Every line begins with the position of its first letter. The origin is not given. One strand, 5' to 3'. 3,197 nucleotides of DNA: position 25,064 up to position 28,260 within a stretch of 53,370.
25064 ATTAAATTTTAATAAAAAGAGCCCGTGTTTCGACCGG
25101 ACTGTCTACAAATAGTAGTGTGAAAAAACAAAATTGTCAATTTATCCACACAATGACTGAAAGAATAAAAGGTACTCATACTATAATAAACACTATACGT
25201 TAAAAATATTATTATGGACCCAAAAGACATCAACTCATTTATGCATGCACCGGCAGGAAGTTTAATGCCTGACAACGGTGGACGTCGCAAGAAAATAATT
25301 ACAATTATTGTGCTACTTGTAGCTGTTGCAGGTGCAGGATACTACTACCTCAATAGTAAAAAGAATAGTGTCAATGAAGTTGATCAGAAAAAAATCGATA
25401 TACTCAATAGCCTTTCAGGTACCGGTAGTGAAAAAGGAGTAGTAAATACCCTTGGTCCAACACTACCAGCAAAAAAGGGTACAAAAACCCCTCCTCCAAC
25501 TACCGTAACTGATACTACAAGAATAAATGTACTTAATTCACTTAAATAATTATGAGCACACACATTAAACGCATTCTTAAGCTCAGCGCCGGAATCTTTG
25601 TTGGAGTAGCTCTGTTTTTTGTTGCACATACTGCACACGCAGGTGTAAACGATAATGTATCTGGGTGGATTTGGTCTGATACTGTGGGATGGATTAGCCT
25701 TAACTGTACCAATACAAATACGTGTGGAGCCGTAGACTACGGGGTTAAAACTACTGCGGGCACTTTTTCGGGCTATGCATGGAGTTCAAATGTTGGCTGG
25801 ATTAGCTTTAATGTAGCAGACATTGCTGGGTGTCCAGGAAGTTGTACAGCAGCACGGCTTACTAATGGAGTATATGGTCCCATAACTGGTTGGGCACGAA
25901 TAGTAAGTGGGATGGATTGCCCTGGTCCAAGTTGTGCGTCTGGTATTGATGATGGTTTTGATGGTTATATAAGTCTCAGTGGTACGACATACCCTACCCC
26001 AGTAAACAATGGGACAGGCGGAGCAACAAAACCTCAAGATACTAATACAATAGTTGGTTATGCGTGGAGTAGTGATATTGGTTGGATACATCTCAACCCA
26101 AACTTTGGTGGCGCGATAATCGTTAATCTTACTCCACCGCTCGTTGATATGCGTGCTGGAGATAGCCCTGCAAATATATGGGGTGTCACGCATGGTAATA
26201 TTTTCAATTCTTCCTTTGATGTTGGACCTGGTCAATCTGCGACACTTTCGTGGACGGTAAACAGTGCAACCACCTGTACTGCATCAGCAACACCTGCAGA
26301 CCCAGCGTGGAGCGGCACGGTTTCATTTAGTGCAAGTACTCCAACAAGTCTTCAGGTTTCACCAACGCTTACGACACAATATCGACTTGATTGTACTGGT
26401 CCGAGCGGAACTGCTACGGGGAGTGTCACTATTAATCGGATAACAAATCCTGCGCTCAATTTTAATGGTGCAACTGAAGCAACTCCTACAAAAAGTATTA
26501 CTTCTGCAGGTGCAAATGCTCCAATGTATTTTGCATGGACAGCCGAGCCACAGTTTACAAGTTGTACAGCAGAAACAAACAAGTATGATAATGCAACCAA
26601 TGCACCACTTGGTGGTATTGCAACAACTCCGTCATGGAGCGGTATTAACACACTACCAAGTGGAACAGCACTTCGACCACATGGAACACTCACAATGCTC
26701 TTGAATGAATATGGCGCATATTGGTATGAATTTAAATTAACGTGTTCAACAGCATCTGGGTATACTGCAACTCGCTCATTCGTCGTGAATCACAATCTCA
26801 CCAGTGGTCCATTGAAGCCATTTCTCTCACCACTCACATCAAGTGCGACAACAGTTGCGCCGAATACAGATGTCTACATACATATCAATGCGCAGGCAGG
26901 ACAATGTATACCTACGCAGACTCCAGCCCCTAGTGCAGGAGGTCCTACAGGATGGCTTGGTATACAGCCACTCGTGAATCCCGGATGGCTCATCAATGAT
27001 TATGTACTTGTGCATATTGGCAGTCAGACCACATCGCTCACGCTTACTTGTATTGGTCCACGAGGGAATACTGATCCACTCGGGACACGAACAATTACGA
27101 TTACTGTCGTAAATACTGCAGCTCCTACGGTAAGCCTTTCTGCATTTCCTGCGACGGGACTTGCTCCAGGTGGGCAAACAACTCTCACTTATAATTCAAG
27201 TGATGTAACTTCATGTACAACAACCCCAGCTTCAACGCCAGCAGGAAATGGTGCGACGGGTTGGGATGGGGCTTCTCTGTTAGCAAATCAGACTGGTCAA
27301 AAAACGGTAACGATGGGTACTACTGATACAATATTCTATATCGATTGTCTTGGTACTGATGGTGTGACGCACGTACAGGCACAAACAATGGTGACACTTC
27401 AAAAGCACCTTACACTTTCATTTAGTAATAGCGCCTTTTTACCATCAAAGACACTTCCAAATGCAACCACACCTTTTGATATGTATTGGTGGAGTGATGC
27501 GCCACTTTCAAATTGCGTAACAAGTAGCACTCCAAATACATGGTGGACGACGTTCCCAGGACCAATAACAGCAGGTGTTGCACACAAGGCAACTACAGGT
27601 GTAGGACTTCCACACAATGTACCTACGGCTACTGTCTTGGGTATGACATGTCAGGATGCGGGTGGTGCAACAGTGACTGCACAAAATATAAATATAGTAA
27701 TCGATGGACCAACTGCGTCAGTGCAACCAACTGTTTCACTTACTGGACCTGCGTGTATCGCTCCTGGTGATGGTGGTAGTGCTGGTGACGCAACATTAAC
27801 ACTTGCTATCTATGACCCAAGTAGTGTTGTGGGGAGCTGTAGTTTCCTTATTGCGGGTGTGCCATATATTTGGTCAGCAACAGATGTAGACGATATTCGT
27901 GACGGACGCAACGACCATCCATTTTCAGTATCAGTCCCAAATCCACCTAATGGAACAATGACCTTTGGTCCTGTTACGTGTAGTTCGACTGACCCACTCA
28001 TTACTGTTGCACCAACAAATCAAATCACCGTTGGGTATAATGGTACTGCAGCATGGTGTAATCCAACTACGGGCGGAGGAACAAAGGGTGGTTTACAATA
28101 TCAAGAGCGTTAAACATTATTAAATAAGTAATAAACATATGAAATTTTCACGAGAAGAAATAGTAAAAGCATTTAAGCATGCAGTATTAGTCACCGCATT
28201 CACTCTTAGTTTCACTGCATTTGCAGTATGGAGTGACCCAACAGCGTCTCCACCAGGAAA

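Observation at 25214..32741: Two tandem copies of a three-gene secreted/surface module with no recognisable assembly machinery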

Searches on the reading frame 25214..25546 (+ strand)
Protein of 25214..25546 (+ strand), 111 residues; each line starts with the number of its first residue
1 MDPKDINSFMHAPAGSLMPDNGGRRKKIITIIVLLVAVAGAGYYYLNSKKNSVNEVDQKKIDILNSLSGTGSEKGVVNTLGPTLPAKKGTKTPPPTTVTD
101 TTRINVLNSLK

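Call 3: search_protein_families(library=pfam, proteins=[window:25214-25546:+], max_evalue=1)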
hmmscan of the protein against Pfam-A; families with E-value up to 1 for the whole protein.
window:25214-25546:+ (111 aa): 10 families
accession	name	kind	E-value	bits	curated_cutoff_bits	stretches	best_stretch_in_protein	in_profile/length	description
PF06160.17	EzrA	-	0.0085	14.9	39.6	1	28-65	2-39/557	Septation ring formation regulator, EzrA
PF02203.21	TarH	-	0.048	14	25.2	1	28-65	15-52/177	Tar ligand binding domain homologue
PF14055.11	NVEALA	-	0.06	13.5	27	1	29-53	6-30/62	NVEALA protein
PF06072.16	Herpes_US9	-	0.063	13.6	23.7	1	24-44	27-54/61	Alphaherpesvirus tegument protein US9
PF13623.11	SurA_N_2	-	0.079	13.3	28.5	1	28-63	15-53/145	SurA-like N-terminal domain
PF12669.12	FeoB_associated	-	0.11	13.2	27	1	27-52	2-27/44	FeoB-associated Cys-rich membrane protein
PF02706.20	Wzz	-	0.12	13.1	25.5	1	24-49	14-39/91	Chain length determinant protein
PF12685.13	SpoIIIAH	-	0.12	12.7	30.6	1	26-59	1-34/191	SpoIIIAH-like protein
PF13624.11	SurA_N_3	-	0.13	12.5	27.2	1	28-62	13-50/162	SurA-like N-terminal domain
PF08139.17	LPAM_1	-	0.21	12.6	20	1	26-40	2-16/18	Prokaryotic membrane lipoprotein lipid attachment site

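Call 4: search_protein_families(library=ncbifam, proteins=[window:25214-25546:+], max_evalue=1)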
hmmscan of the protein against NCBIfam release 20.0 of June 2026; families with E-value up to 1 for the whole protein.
window:25214-25546:+ (111 aa): 5 families
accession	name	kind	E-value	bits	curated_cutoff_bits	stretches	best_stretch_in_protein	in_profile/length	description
NF000408.1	MECA2_pure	exception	0.018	13.2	1525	1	26-56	3-33/668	PBP2a family beta-lactam-resistant peptidoglycan transpeptidase MecA2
NF003408.0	PRK04778.1-2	equivalog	0.05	12.2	1122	1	28-63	5-40/571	septation ring formation regulator EzrA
NF004285.1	PRK05696.1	equivalog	0.078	12.8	179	1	21-58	14-53/171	flagellar basal body-associated protein FliL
TIGR04361.1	TrbK_Ti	equivalog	0.11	12.8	50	1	25-54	2-32/64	entry exclusion protein TrbK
NF007692.0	PRK10370.1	equivalog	0.12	11.9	306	1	27-73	17-63/206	heme lyase NrfEFG subunit NrfG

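Call 10: search_protein_families(library=phrogs, proteins=[window:25214-25546:+], max_evalue=0.1)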
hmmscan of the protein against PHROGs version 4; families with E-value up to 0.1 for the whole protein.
window:25214-25546:+ (111 aa): 0 families

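Call 87: list_cluster_members(proteins=[window:25214-25546:+, window:25552-28110:+, window:28139-28531:+, window:28665-29012:+, window:29017-30816:+, window:30882-32738:+])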
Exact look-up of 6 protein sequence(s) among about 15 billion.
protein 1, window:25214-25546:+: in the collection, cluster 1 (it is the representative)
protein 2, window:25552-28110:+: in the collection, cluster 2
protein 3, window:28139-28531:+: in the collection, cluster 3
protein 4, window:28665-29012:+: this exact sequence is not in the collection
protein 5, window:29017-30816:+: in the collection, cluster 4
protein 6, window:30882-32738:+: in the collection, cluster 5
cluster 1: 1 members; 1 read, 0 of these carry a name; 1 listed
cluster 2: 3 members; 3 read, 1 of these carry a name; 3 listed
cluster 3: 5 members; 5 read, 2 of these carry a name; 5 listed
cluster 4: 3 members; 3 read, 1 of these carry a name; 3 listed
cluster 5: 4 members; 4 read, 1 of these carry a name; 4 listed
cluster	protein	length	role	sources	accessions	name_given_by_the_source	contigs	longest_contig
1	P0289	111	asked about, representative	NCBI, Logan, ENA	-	-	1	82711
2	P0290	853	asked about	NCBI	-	-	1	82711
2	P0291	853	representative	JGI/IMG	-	hypothetical protein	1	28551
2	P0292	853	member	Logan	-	-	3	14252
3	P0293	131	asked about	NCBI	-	-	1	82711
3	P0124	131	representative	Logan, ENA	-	-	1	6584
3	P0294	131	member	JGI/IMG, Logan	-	hypothetical protein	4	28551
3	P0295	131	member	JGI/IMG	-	hypothetical protein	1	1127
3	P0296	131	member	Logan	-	-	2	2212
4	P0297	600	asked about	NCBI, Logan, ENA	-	-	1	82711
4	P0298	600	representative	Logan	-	-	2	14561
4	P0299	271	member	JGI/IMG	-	hypothetical protein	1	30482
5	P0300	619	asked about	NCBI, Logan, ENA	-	-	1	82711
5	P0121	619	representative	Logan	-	-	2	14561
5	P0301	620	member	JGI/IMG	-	hypothetical protein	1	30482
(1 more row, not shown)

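Call 90: find_encoding_contigs(protein=window:25214-25546:+, flank=1000, max_places=3)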
Protein window:25214-25546:+ (111 aa): 3 contigs read that carry it; 3 places shown.
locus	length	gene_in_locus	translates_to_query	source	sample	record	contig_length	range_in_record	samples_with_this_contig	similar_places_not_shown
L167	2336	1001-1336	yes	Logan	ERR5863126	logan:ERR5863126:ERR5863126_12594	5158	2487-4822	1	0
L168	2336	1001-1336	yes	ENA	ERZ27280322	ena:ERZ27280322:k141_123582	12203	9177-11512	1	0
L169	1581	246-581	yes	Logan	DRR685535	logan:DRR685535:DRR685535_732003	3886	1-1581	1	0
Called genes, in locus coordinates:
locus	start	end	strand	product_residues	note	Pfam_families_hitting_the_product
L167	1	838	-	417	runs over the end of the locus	PF08529:NusA_N, PF00575:S1 (weak), PF13184:KH_NusA_1st, PF26594:KH_NusA_2nd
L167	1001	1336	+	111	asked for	-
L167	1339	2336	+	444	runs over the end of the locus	?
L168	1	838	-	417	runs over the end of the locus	PF08529:NusA_N, PF00575:S1 (weak), PF13184:KH_NusA_1st, PF26594:KH_NusA_2nd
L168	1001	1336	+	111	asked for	-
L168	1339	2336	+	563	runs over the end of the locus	?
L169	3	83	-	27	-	?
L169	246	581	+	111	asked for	-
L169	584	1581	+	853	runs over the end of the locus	-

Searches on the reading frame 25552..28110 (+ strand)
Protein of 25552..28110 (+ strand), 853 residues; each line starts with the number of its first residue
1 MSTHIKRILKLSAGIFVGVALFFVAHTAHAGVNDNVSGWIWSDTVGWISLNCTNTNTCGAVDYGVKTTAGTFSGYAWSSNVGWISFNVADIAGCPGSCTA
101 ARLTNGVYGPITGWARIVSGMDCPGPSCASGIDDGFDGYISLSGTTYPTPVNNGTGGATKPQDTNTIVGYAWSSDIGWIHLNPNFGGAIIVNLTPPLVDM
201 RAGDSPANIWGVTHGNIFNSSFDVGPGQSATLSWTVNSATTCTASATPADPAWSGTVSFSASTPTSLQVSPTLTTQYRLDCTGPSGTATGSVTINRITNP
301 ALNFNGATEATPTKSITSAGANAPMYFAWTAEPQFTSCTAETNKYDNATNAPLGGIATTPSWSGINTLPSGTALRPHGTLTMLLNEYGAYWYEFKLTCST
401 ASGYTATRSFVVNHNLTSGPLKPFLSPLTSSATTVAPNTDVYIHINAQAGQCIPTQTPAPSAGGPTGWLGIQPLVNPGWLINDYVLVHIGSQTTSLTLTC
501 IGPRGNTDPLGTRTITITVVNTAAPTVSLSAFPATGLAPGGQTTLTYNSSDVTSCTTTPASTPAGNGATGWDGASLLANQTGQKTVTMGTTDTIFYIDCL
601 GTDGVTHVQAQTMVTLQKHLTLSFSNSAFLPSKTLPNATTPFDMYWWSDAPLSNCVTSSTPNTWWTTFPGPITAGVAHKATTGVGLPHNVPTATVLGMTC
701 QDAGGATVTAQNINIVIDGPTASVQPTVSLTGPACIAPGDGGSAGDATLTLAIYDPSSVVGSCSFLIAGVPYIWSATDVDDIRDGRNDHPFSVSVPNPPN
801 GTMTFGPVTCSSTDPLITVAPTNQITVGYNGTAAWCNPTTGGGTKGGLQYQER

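Call 3: search_protein_families(library=pfam, proteins=[window:25552-28110:+], max_evalue=1)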
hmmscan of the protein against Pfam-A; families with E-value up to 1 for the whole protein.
window:25552-28110:+ (853 aa): 0 families

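Call 4: search_protein_families(library=ncbifam, proteins=[window:25552-28110:+], max_evalue=1)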
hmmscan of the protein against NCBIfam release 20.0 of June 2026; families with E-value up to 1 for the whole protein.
window:25552-28110:+ (853 aa): 0 families

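Call 8: search_solved_structures(query=window:25552-28110:+, max_evalue=1)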
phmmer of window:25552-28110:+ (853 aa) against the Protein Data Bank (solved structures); distinct sequences matched with E-value up to 1: 0.

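Call 10: search_protein_families(library=phrogs, proteins=[window:25552-28110:+], max_evalue=0.1)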
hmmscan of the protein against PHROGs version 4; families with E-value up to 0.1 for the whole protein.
window:25552-28110:+ (853 aa): 0 families

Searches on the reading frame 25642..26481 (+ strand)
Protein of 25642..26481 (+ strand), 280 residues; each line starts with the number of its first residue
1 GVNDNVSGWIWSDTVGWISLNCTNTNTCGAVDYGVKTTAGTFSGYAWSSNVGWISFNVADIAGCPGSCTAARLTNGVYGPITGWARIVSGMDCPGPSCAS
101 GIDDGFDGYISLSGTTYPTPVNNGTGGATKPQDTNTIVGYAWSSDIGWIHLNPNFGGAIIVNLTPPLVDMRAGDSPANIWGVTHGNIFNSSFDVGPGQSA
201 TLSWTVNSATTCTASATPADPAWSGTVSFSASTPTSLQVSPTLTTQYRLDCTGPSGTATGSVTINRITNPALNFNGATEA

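Call 40: predict_structure(alignment_id=A5)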
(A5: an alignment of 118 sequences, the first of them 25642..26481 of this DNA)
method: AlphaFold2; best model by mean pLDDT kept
length: 280 residues; sequences in the alignment: 118
mean_pLDDT: 79.0   pTM: 0.68
mean pLDDT of the five models: 79.0, 78.8, 77.4, 76.4, 76.4
residues with pLDDT >= 90: 96; 70-90: 108; 50-70: 62; < 50: 14
segments of 3 or more residues with pLDDT < 50: 178-187
pLDDT, mean of each block of 10 residues (from residue 1): 83 94 87 90 93 94 91 88 89 56 76 65 70 88 92 83 63 57 47 86 82 89 72 76 89 80 83 52
secondary structure, 60 per line:
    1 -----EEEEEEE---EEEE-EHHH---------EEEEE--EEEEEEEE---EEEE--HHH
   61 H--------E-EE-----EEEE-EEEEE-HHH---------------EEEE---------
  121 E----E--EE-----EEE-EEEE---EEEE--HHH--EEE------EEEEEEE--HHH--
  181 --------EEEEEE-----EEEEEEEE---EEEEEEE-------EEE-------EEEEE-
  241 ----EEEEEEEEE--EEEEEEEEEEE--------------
elements in order: E6-12 E16-19 E34-38 E41-48 E52-55 H58-61 E79-82 E84-88 E108-111 E136-138 E140-143 E147-150 E158-160 E167-173 E189-194 E200-207 E211-217 E225-227 E235-239 E245-253 E256-266

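Call 43: fold_search(model_id=the predicted structure, library=pdb)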
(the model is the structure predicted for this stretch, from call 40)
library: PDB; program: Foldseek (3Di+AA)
matches with E <= 10: 1141; with E <= 0.001: 1
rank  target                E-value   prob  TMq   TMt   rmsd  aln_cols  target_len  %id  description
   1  1l0q_A                9.4e-04  0.93  0.22  0.17  14.8       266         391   13  Tandem YVTN beta-propeller and PKD domains from an archaeal surface layer protein (released 2002-11-06)
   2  4a2m_B                1.4e-03  0.92  0.26  0.11  16.6       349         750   12  Structure of the periplasmic domain of the heparin and heparan sulphate sensing hybrid two component system BT4663 in  (released 2012-05-02)
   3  8gul_A                3.0e-03  0.98  0.22  0.15  10.1       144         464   14  Chitin-active AA10 LPMO (GbpA) complexed with Cu(II) from Vibrio campbellii (released 2023-06-21)
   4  4a2m_D                3.4e-03  0.69  0.24  0.10  16.6       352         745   11  Structure of the periplasmic domain of the heparin and heparan sulphate sensing hybrid two component system BT4663 in  (released 2012-05-02)
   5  2ox5_D                4.6e-03  1.00  0.24  0.54   4.0       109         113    9  The SoxYZ complex of Paracoccus pantotrophus (released 2007-05-22)
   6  2oxh_Y                8.7e-03  1.00  0.25  0.56   3.3       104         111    9  The SOXYZ Complex of Paracoccus Pantotrophus (released 2007-05-22)
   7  2oxh_D                9.6e-03  1.00  0.25  0.57   3.3       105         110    8  The SOXYZ Complex of Paracoccus Pantotrophus (released 2007-05-22)
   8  2ber                  9.6e-03  0.41  0.20  0.11  17.2       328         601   13  Y370G Active Site Mutant of the Sialidase from Micromonospora viridifaciens in complex with beta-Neu5Ac (sialic acid). (released 2005-04-04)
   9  2oxh_F                1.1e-02  1.00  0.25  0.56   3.3       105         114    8  The SOXYZ Complex of Paracoccus Pantotrophus (released 2007-05-22)
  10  1w8o_A                1.1e-02  0.35  0.20  0.11  18.6       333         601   12  Contribution of the Active Site Aspartic Acid to Catalysis in the Bacterial Neuraminidase from Micromonospora viridifa (released 2004-09-29)
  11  4a2l_D                1.1e-02  0.80  0.26  0.11  13.6       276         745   13  Structure of the periplasmic domain of the heparin and heparan sulphate sensing hybrid two component system BT4663 in  (released 2012-05-02)
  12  2ox5_Y                1.2e-02  1.00  0.25  0.55   3.3       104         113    9  The SoxYZ complex of Paracoccus pantotrophus (released 2007-05-22)
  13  2oxg_B                1.2e-02  1.00  0.24  0.55   3.7       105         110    8  The SoxYZ Complex of Paracoccus pantotrophus (released 2007-05-22)
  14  2oxh_B                1.2e-02  1.00  0.24  0.51   3.9       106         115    9  The SOXYZ Complex of Paracoccus Pantotrophus (released 2007-05-22)
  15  2oxg_Y                1.3e-02  1.00  0.25  0.56   3.2       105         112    8  The SoxYZ Complex of Paracoccus pantotrophus (released 2007-05-22)
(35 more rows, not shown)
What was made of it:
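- Closest known: PilY1 / PilC tip-associated adhesins of type IVa pili. Same: A weak beta-propeller-like flavour in the Foldseek hits (call 43).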

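Call 60: fold_search(model_id=the predicted structure, library=viral)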
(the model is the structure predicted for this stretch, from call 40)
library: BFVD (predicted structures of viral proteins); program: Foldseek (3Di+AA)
matches with E <= 10: 906; with E <= 0.001: 7
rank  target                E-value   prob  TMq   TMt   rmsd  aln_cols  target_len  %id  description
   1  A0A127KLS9            2.3e-04  1.00  0.25  0.12  10.2       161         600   18  Virion structural protein [Cyanophage S-RIM32]
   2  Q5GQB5                2.5e-04  1.00  0.30  0.17  17.9       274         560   19  Virion structural protein [Synechococcus phage S-PM2]
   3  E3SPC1                4.4e-04  1.00  0.27  0.09   5.7       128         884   19  Virion structural protein [Prochlorococcus phage Syn1]
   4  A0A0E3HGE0            4.9e-04  1.00  0.28  0.15   4.6       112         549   28  Virion structural protein [Synechococcus phage ACG-2014i]
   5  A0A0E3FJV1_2          6.0e-04  1.00  0.31  0.10   3.6       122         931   24  Virion structural protein [Synechococcus phage ACG-2014j]
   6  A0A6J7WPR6            6.0e-04  1.00  0.26  0.47   8.7       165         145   19  Uncharacterized protein [uncultured Caudovirales phage]
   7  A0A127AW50            8.3e-04  0.98  0.28  0.12  13.4       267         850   10  Uncharacterized protein [Bacillus phage SP-15]
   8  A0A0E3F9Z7            1.1e-03  1.00  0.26  0.14   9.0       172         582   19  Virion structural protein [Synechococcus phage ACG-2014j]
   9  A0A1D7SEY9            1.4e-03  1.00  0.26  0.16   6.8       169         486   18  PA14 domain-containing protein [Cyanophage S-RIM44]
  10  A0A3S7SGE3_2          1.8e-03  1.00  0.25  0.11   8.0       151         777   18  (no name in the UniProt tables at hand)
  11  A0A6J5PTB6            2.0e-03  1.00  0.23  0.40   6.4       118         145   14  PKD domain containing protein [uncultured Caudovirales phage]
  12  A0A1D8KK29            2.1e-03  1.00  0.27  0.13   7.3       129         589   22  Virion structural protein [Synechococcus phage S-CAM3]
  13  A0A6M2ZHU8            2.1e-03  0.85  0.27  0.07  23.4       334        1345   12  Outer capsid protein [Synechococcus phage S-SCSM1]
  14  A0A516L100            2.4e-03  1.00  0.25  0.10   9.7       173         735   18  (no name in the UniProt tables at hand)
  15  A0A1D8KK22            2.4e-03  0.96  0.29  0.19  20.9       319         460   10  Rhs family protein-like protein [Synechococcus phage S-CAM3]
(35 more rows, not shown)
